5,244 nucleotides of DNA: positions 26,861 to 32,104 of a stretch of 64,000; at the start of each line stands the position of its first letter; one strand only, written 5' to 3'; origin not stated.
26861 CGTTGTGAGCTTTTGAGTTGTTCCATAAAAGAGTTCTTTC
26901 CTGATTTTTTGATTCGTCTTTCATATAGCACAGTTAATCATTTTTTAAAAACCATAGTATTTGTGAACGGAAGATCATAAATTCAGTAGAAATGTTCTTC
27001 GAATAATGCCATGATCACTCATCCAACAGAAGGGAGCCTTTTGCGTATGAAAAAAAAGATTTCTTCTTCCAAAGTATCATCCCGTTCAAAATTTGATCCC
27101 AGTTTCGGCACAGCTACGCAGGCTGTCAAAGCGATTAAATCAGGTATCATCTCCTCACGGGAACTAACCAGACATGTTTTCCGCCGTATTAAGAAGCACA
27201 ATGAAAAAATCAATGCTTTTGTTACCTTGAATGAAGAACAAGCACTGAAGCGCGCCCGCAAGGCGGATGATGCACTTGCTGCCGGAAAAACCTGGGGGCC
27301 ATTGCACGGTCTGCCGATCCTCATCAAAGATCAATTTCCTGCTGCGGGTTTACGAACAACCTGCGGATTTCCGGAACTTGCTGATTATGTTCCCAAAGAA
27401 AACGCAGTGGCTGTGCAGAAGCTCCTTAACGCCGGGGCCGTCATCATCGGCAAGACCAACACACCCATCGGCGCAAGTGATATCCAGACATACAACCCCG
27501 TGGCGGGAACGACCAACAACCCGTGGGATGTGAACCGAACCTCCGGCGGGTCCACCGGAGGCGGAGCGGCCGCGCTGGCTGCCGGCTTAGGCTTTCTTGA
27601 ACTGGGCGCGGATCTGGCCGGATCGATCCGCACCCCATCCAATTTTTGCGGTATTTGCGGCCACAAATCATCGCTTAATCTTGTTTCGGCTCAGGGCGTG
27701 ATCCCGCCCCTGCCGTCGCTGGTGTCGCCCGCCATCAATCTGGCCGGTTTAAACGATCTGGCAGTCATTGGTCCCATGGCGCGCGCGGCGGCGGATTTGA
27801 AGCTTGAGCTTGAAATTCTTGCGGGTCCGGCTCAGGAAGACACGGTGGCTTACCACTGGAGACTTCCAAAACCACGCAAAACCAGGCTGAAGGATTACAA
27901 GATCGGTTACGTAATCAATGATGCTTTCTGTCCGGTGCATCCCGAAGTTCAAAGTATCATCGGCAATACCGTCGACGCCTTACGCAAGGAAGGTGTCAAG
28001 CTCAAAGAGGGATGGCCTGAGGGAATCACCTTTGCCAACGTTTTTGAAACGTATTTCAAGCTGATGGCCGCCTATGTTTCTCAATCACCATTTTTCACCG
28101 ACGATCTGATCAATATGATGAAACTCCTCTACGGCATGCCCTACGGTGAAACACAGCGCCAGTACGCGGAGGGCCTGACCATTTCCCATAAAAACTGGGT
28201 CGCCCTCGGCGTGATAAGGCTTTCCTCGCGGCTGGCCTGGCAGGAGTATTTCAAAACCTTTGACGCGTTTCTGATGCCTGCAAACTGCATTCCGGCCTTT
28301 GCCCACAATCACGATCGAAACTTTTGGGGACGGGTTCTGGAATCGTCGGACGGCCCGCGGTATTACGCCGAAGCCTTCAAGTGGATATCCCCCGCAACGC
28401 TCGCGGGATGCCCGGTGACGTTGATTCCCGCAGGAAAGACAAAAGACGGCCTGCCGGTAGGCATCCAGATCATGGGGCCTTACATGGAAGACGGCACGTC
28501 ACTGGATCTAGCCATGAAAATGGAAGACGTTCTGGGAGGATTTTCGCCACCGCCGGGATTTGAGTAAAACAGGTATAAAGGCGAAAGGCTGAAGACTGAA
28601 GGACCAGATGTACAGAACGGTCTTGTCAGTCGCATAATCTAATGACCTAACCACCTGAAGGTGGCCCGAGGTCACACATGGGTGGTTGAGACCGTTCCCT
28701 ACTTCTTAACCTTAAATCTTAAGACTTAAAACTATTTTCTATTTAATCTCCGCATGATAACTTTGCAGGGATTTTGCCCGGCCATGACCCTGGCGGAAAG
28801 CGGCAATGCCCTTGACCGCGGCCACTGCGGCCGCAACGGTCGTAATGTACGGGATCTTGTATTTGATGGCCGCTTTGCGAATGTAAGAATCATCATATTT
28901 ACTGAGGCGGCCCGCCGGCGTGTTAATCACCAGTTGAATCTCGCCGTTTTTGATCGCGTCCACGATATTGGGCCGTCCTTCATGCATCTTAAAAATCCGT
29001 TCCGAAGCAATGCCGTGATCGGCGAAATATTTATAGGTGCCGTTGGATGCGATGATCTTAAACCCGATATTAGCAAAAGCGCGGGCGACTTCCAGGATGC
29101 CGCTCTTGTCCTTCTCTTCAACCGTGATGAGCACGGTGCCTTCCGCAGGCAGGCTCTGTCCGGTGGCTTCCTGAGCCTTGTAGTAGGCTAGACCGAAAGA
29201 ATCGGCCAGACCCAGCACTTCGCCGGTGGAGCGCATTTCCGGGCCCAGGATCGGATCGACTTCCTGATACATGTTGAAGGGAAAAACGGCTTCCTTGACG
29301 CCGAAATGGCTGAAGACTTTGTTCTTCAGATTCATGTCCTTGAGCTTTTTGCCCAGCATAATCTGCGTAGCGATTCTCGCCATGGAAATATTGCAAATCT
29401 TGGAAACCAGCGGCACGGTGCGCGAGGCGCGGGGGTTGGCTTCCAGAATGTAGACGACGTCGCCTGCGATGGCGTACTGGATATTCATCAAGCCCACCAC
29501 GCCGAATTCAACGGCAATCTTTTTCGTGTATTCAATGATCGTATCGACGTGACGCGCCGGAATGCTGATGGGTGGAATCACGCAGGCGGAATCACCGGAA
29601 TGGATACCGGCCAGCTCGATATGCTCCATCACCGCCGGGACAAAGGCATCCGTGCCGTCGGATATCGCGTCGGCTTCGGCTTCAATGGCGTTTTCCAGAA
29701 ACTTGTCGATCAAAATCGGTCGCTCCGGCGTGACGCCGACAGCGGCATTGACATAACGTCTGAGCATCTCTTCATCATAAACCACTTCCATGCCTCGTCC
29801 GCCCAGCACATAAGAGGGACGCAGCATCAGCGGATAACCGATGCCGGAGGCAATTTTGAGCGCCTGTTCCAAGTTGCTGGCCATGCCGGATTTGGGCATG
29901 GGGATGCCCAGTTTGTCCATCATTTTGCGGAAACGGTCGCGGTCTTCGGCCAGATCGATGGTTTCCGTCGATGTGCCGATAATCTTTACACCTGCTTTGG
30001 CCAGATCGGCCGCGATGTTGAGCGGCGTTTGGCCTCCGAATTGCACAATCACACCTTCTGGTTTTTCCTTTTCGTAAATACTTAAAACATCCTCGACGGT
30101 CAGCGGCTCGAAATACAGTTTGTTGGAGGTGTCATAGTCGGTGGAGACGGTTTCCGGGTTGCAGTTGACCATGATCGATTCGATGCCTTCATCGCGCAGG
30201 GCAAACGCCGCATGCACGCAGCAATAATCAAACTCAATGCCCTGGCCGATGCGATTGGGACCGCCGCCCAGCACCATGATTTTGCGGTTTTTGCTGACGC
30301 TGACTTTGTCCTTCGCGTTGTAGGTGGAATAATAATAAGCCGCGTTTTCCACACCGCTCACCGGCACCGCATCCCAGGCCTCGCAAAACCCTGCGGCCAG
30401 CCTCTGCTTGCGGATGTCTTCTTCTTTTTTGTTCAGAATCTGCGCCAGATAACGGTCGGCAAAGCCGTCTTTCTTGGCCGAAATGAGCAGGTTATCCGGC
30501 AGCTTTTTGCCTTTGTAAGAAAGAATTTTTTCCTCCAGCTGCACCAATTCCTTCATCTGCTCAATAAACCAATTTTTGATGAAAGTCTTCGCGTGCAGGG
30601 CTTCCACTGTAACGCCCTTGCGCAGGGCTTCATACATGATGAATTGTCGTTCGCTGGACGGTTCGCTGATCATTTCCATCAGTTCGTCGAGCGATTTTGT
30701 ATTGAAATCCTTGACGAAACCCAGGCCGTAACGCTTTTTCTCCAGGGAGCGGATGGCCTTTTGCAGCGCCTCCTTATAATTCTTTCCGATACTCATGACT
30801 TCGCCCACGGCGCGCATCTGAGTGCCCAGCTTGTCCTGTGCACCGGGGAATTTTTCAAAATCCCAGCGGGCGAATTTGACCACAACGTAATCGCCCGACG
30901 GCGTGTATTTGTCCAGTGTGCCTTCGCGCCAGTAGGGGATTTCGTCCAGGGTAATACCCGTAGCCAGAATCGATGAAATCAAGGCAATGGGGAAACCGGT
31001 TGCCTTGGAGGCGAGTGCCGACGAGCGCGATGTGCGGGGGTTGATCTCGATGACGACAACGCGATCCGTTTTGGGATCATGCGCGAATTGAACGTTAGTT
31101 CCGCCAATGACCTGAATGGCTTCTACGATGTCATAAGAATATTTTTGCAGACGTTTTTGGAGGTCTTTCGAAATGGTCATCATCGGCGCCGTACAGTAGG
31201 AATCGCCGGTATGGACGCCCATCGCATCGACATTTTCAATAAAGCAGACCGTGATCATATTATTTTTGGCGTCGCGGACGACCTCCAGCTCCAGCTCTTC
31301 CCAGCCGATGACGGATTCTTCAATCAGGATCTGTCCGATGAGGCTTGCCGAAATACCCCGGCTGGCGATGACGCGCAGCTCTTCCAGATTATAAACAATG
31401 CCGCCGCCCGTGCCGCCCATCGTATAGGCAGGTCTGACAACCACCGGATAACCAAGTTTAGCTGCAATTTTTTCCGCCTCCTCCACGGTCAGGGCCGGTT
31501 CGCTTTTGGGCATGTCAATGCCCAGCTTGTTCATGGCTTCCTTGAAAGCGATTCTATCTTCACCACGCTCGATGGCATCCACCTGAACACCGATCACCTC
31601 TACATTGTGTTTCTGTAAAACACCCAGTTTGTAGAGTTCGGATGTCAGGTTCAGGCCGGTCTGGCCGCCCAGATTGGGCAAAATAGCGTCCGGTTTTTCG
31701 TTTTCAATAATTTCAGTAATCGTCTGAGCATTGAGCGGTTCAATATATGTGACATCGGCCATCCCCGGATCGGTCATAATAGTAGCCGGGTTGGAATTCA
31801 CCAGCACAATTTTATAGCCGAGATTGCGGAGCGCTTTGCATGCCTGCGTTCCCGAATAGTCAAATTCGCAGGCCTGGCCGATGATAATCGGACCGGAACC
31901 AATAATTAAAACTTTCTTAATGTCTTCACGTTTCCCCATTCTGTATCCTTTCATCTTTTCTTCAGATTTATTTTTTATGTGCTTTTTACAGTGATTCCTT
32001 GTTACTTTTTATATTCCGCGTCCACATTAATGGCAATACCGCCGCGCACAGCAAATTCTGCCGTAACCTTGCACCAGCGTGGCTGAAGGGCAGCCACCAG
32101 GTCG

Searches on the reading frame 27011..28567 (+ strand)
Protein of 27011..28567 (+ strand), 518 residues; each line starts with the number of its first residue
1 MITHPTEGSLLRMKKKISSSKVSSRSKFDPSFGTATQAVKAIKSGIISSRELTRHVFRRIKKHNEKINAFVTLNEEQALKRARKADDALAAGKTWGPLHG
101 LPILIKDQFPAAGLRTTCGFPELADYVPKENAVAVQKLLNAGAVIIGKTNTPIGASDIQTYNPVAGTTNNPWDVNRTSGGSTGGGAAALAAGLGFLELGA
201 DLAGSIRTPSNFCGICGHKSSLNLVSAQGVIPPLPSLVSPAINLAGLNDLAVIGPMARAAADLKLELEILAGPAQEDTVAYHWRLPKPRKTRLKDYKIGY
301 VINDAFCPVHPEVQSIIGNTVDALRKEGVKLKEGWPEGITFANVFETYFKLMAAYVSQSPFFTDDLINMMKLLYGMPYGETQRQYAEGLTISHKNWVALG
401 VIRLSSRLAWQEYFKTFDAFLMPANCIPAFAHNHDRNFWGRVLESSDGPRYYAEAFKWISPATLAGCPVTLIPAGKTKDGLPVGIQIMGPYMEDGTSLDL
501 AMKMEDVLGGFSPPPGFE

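Call 76: search_protein_families(library=pfam, proteins=[window:27011-28567:+], max_evalue=0.0001)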
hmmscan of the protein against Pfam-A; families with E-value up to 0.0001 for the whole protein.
window:27011-28567:+ (518 aa): 1 family
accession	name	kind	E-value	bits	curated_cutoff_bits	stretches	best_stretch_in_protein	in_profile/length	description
PF01425.27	Amidase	-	1.2e-95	321.6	27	1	51-496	1-443/445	Amidase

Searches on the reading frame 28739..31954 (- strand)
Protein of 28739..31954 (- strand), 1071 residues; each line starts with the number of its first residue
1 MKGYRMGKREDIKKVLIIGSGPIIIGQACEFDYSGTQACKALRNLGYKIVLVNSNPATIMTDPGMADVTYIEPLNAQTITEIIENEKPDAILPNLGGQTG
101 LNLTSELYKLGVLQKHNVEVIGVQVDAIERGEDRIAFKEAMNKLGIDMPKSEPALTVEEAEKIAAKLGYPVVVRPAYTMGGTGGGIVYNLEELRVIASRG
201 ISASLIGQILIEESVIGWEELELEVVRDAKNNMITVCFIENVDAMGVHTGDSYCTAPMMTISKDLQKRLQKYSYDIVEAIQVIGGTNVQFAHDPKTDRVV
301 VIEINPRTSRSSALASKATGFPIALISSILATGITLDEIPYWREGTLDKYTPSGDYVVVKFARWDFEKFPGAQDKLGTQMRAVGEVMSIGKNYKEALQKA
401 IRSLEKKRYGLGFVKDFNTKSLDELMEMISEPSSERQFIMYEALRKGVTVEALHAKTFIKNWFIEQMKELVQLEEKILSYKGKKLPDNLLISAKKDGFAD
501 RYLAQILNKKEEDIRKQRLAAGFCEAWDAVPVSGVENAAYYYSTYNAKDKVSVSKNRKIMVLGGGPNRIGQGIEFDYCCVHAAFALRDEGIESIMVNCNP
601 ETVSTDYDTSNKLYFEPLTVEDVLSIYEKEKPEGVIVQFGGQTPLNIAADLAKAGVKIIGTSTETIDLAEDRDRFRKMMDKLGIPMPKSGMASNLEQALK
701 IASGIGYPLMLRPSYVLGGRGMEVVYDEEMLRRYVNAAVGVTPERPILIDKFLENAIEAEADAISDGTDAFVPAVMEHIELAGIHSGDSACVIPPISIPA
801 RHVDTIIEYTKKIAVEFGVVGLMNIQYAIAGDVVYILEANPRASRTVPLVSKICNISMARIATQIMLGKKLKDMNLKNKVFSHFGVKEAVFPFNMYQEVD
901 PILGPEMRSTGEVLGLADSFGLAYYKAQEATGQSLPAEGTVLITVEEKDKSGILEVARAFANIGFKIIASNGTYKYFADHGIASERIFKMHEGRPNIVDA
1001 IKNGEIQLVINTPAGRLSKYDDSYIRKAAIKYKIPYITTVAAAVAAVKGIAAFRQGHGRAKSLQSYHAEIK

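Call 76: search_protein_families(library=pfam, proteins=[window:28739-31954:-], max_evalue=0.0001)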
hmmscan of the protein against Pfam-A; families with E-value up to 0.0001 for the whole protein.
window:28739-31954:- (1071 aa): 10 families
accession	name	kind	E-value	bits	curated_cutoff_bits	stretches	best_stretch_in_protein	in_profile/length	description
PF25596.1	CPSase_L_D1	-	2e-100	331.3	27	2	556-667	2-117/118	Carbamoyl phosphate synthase preATP-grasp domain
PF02786.22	CPSase_L_D2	-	2.7e-95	318.3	19.8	2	133-338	1-210/211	Carbamoyl-phosphate synthase L chain, ATP binding domain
PF02142.27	MGS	-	2.1e-25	89.1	24.1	1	952-1038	1-94/94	MGS-like domain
PF02787.25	CPSase_L_D3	-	3.4e-23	81.8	26.6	1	428-506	2-79/80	Carbamoyl-phosphate synthetase large chain, oligomerisation domain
PF02222.28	ATP-grasp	-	2.6e-22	79.8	27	2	140-309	2-164/179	ATP-grasp domain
PF07478.18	Dala_Dala_lig_C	-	4.4e-13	49.6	24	1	158-306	26-174/204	D-ala D-ala ligase C-terminus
PF15632.11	ATPgrasp_Ter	-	1.8e-11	44.4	29.1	1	804-874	47-116/131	ATP-grasp in the biosynthetic pathway with Ter operon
PF02655.19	ATP-grasp_3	-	1.2e-09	38.9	23.2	0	133-308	3-157/160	ATP-grasp domain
PF13549.11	ATP-grasp_5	-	1.2e-07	31.8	27.6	0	138-174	16-52/221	ATP-grasp domain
PF08442.15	ATP-grasp_2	-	1e-06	28.9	29.5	0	138-232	8-118/202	ATP-grasp domain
